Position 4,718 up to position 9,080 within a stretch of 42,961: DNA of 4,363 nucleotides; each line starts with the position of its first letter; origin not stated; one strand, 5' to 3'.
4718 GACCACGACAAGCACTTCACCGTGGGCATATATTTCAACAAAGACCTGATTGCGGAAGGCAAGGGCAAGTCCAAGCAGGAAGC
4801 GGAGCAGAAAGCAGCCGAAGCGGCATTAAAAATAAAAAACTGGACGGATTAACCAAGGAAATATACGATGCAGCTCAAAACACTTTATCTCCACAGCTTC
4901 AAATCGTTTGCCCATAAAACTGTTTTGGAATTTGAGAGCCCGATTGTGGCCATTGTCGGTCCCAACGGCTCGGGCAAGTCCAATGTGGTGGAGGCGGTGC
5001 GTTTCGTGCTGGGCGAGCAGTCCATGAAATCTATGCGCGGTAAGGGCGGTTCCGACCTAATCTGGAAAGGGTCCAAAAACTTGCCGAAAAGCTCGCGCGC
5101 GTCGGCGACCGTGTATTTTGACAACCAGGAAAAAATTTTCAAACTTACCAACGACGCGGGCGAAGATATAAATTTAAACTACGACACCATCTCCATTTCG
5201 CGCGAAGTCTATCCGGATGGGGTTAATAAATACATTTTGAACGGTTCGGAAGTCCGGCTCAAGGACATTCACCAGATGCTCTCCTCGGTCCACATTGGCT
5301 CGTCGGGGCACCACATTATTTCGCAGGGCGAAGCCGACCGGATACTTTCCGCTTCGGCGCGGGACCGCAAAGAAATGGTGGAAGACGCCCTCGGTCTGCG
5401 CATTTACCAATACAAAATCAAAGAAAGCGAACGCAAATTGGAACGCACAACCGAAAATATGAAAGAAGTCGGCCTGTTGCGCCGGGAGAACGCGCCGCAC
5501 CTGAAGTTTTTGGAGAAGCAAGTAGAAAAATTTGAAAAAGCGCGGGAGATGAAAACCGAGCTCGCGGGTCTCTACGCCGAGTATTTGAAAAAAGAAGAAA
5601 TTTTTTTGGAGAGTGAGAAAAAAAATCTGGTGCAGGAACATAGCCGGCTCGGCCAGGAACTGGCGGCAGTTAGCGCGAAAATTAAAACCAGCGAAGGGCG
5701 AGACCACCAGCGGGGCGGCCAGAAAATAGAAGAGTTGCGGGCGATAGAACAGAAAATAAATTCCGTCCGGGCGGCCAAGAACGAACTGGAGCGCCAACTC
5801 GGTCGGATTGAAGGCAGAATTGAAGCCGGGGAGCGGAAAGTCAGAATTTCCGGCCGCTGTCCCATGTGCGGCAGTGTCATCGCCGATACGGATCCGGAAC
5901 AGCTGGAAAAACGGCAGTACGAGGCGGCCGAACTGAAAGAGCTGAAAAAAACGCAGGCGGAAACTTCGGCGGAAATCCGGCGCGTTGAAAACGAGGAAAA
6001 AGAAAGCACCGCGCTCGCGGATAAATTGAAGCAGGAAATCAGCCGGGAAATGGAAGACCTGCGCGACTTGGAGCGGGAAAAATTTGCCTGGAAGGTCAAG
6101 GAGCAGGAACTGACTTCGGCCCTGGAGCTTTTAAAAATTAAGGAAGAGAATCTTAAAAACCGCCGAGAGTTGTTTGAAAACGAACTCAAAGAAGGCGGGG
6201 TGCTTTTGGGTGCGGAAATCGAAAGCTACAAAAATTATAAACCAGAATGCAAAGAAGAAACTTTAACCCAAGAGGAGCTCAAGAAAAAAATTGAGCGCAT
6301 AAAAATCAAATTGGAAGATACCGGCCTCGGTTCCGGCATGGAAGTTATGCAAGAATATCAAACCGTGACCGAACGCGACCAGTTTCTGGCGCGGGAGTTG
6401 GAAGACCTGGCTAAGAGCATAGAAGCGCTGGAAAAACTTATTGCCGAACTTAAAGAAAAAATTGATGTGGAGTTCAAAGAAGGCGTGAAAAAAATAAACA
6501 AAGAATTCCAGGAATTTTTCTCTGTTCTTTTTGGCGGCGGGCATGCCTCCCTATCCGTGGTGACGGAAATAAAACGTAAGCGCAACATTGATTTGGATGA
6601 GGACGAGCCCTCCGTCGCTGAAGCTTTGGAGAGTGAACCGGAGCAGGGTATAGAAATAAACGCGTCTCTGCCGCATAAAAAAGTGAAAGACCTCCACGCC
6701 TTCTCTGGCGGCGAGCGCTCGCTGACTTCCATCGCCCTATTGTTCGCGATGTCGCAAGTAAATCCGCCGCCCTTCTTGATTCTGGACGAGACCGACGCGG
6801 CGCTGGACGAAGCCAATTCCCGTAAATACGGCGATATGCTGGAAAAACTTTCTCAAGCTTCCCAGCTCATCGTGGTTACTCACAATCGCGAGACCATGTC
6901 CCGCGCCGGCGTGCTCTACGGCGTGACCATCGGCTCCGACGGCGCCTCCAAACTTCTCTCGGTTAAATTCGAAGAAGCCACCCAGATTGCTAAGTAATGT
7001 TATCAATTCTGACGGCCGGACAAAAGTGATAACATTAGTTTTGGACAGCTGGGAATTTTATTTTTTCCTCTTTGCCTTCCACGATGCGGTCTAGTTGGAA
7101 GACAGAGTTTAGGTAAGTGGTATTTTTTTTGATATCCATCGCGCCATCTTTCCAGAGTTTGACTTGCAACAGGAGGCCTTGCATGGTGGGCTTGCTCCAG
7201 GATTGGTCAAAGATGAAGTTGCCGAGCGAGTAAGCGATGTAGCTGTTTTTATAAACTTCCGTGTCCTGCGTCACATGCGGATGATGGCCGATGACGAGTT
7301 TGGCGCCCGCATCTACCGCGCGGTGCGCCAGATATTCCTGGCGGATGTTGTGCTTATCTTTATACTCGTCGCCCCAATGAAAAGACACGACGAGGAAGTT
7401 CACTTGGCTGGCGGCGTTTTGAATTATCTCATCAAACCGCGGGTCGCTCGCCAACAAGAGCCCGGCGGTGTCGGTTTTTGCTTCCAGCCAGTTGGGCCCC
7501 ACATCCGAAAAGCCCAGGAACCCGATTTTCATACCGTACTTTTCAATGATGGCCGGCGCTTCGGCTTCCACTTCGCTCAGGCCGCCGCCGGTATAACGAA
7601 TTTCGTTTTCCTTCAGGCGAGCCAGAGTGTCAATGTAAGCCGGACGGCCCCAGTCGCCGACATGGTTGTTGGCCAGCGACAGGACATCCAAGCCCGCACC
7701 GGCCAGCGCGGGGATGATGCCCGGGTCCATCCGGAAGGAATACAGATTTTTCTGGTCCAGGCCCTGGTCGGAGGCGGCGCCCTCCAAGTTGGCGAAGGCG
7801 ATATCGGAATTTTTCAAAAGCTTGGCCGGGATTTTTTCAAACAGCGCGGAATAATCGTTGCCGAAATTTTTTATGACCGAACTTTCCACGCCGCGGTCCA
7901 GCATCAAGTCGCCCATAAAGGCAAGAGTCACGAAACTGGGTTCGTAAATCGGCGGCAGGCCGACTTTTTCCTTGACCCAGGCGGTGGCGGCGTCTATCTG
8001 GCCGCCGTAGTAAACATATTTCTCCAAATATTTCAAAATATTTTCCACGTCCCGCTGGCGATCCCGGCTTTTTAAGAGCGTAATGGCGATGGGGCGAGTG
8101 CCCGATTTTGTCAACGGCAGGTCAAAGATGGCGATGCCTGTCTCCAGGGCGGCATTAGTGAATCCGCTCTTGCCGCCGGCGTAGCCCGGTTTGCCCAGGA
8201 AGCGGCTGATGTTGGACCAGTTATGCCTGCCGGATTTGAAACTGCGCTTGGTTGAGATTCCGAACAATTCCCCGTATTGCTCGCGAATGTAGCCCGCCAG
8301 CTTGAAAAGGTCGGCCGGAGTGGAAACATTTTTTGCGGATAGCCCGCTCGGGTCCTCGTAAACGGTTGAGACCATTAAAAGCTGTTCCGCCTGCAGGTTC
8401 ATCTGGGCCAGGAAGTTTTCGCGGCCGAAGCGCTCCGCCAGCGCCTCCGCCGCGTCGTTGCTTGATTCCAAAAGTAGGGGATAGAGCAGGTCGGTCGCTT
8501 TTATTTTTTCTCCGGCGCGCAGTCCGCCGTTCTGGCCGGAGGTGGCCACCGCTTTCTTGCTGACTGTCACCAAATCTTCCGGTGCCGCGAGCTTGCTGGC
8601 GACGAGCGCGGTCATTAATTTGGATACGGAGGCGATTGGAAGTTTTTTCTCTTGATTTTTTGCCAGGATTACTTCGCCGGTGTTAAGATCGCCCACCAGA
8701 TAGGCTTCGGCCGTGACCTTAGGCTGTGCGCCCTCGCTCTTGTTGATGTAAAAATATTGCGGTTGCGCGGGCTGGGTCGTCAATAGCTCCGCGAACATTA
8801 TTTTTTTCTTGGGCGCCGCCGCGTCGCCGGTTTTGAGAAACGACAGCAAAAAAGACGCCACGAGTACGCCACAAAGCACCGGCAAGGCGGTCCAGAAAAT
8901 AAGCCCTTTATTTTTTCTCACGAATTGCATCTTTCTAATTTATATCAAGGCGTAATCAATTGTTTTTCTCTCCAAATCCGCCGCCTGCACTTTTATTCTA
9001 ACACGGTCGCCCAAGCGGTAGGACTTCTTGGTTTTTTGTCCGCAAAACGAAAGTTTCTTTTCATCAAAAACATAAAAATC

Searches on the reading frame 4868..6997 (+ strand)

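Call 82: search_protein_families(library=pfam, proteins=[window:4868-6997:+], max_evalue=0.001)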
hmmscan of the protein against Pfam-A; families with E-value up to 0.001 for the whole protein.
window:4868-6997:+ (709 aa): 6 families
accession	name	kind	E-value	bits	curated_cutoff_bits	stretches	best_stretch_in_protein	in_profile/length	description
PF02463.25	SMC_N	-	7.2e-56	189.5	40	1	3-694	2-219/220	RecF/RecN/SMC N terminal domain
PF13304.12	AAA_21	-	1.4e-11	45.4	27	1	26-98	1-79/304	AAA domain, putative AbiEii toxin, Type IV TA system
PF13476.12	AAA_23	-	1.2e-10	42.8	27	1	6-310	2-176/201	AAA domain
PF13175.12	AAA_15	-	3.9e-10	40.3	32.1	1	1-306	1-213/374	AAA ATPase domain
PF00005.33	ABC_tran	-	8e-06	26.9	25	0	25-48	12-35/137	ABC transporter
PF13555.12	AAA_29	-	0.00029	21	27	1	8-49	6-47/61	P-loop containing region of AAA domain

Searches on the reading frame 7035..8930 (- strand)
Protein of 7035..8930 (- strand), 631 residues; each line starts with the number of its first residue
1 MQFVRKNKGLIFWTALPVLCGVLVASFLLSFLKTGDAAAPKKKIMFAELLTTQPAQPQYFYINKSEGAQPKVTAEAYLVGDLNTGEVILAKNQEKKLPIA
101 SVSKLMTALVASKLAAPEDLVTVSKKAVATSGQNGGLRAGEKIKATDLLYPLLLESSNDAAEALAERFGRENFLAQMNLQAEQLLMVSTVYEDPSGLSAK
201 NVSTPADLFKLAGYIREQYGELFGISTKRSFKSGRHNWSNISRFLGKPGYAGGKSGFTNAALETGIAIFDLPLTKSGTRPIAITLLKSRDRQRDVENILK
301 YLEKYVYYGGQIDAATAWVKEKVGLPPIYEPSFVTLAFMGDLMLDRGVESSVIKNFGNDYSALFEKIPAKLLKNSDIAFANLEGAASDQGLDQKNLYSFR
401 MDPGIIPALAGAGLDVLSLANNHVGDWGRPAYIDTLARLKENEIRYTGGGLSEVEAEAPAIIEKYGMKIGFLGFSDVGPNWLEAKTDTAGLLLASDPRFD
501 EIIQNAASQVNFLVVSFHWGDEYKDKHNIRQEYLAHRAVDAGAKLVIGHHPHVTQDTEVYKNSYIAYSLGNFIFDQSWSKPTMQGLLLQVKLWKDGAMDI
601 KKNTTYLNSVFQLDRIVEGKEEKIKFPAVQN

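Call 82: search_protein_families(library=pfam, proteins=[window:7035-8930:-], max_evalue=0.001)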
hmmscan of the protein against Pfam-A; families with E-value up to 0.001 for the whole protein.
window:7035-8930:- (631 aa): 4 families
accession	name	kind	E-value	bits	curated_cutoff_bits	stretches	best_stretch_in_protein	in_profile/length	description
PF09587.15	PGA_cap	-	4.6e-68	229.9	27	1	335-576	1-255/255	Bacterial capsule synthesis protein PGA_cap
PF00768.25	Peptidase_S11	-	3.9e-34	118.6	27.6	1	68-263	6-217/239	D-alanyl-D-alanine carboxypeptidase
PF13354.11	Beta-lactamase2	-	2.4e-09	37.3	22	1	78-216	3-147/214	Beta-lactamase enzyme family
PF02113.21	Peptidase_S13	-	0.00033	20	22.8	0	70-113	12-57/444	D-Ala-D-Ala carboxypeptidase 3 (S13) family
